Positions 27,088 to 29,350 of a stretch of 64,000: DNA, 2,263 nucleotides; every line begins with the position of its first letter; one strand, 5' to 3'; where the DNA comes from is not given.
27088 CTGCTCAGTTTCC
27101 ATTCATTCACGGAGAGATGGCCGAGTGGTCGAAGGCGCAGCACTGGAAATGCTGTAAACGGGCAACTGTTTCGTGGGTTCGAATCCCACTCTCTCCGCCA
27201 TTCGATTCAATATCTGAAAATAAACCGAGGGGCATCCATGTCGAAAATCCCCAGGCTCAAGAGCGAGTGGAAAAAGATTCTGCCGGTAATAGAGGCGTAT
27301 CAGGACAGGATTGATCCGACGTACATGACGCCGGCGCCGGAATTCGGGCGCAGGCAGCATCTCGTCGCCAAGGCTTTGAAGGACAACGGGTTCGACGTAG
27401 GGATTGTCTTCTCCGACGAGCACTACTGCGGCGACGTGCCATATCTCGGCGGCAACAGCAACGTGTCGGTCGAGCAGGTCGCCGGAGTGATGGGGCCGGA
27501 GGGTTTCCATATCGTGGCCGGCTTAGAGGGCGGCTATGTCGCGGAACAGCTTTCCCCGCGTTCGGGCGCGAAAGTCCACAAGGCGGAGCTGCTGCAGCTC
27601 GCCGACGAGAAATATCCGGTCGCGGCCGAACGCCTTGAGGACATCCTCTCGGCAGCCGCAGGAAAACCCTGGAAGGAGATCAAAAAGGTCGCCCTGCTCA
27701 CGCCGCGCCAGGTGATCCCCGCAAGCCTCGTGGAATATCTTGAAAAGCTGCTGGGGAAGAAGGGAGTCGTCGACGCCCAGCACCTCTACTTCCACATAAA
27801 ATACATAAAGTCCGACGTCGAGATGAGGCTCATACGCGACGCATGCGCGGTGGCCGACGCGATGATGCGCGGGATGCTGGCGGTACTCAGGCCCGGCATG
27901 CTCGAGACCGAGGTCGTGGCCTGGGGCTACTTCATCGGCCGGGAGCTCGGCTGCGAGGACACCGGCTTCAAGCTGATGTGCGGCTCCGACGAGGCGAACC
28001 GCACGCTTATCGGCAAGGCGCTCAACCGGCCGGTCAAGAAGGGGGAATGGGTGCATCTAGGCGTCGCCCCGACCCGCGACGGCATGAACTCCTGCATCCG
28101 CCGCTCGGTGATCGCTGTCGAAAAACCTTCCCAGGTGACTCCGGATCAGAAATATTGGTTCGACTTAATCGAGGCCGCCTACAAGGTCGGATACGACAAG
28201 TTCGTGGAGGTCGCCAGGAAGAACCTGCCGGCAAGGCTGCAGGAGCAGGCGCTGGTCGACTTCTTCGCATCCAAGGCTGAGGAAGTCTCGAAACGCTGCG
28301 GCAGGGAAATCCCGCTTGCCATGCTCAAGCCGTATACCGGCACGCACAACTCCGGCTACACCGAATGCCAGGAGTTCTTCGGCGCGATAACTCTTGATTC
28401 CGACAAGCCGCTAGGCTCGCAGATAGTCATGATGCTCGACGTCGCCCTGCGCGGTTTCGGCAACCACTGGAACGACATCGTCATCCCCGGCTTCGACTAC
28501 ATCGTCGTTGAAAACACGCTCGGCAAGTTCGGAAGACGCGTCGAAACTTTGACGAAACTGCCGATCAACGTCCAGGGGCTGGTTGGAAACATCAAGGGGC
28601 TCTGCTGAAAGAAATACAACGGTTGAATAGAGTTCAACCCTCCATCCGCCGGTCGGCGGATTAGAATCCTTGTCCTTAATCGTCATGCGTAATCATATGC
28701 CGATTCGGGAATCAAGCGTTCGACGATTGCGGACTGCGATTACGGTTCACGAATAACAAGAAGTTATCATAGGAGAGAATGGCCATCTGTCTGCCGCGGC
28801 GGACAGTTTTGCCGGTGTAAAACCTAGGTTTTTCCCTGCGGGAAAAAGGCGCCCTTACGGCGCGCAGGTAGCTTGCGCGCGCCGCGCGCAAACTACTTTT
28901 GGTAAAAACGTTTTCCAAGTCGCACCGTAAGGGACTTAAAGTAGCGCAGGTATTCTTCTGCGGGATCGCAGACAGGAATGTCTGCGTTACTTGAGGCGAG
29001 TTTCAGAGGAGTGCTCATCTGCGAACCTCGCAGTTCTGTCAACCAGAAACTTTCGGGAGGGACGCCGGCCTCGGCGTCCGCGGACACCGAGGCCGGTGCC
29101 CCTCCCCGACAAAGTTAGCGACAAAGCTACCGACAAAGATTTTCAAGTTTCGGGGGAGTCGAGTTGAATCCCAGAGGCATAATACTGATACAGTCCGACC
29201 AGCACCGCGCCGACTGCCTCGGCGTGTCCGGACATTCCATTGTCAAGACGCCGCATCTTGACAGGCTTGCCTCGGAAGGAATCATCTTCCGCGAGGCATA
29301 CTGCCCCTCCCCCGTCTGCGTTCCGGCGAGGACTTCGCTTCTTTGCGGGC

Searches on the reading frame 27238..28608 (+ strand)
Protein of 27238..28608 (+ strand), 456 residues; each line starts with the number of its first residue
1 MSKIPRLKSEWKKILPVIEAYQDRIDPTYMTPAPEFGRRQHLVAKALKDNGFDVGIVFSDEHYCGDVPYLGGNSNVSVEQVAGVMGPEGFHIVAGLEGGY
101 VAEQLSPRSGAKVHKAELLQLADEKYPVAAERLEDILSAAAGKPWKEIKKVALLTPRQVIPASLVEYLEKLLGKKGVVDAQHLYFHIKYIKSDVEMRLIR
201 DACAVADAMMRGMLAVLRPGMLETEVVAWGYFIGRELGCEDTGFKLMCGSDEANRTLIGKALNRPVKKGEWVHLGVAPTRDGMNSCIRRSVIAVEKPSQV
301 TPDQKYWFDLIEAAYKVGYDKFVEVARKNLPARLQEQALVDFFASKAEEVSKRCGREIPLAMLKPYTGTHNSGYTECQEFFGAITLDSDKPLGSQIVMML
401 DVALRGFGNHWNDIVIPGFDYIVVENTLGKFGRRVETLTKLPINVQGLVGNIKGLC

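Call 28: search_protein_families(library=pfam, proteins=[window:27238-28608:+], max_evalue=0.01)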
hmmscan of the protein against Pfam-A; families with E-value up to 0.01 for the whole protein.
window:27238-28608:+ (456 aa): 1 family
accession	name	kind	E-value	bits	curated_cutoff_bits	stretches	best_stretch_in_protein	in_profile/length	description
PF00557.29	Peptidase_M24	-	6.7e-11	42.8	23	1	198-318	2-120/208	Metallopeptidase family M24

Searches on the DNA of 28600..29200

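Call 19: search_rna_families(source=window, start=28600, end=29200, threshold=evalue, max_evalue=10, show_alignments=2)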
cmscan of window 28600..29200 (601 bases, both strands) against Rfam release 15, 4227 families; matches with E-value up to 10: 11.
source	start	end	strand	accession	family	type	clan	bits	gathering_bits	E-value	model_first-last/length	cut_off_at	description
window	29031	29129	-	RF03769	mir-3913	Gene; miRNA;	-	30.8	100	0.00045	1-100/100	no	mir-3913 microRNA precursor family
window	29048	29116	+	RF03769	mir-3913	Gene; miRNA;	-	26.9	100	0.0046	1-100/100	no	mir-3913 microRNA precursor family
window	29053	29109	+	RF03231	mir-4523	Gene; miRNA;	-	22.7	96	0.61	1-69/69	no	mir-4523 microRNA precursor family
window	29045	29119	-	RF03679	MIR2084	Gene; miRNA;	-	22.4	100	0.033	1-107/107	no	MIR2084 microRNA precursor family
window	29045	29119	+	RF03679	MIR2084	Gene; miRNA;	-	21.2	100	0.076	1-107/107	no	MIR2084 microRNA precursor family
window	29055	29106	-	RF02598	EBv-sisRNA-2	Gene;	-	20.8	41.8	1.5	1-76/76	no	Epstein-Barr virus stable intronic sequence RNA 2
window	29055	29106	-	RF01030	mir-422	Gene; miRNA;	-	18.9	90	0.97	1-85/85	no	mir-422 microRNA precursor family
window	29058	29103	-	RF03348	mir-667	Gene; miRNA;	-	17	70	3.4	1-92/92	no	mir-667 microRNA precursor family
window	29082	29114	+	RF03032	narK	Cis-reg;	-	13.7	43.2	5.7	31-65/72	no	narK RNA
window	28602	28639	-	RF02843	RefA5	Gene; antisense;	-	13.4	91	6.6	1-68/68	no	Enterococcus sRNA A5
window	29032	29104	-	RF01629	ceN39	Gene; snRNA; snoRNA; HACA-box;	-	12.1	35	8.9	1-131/131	no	Nematode snoRNA ceN39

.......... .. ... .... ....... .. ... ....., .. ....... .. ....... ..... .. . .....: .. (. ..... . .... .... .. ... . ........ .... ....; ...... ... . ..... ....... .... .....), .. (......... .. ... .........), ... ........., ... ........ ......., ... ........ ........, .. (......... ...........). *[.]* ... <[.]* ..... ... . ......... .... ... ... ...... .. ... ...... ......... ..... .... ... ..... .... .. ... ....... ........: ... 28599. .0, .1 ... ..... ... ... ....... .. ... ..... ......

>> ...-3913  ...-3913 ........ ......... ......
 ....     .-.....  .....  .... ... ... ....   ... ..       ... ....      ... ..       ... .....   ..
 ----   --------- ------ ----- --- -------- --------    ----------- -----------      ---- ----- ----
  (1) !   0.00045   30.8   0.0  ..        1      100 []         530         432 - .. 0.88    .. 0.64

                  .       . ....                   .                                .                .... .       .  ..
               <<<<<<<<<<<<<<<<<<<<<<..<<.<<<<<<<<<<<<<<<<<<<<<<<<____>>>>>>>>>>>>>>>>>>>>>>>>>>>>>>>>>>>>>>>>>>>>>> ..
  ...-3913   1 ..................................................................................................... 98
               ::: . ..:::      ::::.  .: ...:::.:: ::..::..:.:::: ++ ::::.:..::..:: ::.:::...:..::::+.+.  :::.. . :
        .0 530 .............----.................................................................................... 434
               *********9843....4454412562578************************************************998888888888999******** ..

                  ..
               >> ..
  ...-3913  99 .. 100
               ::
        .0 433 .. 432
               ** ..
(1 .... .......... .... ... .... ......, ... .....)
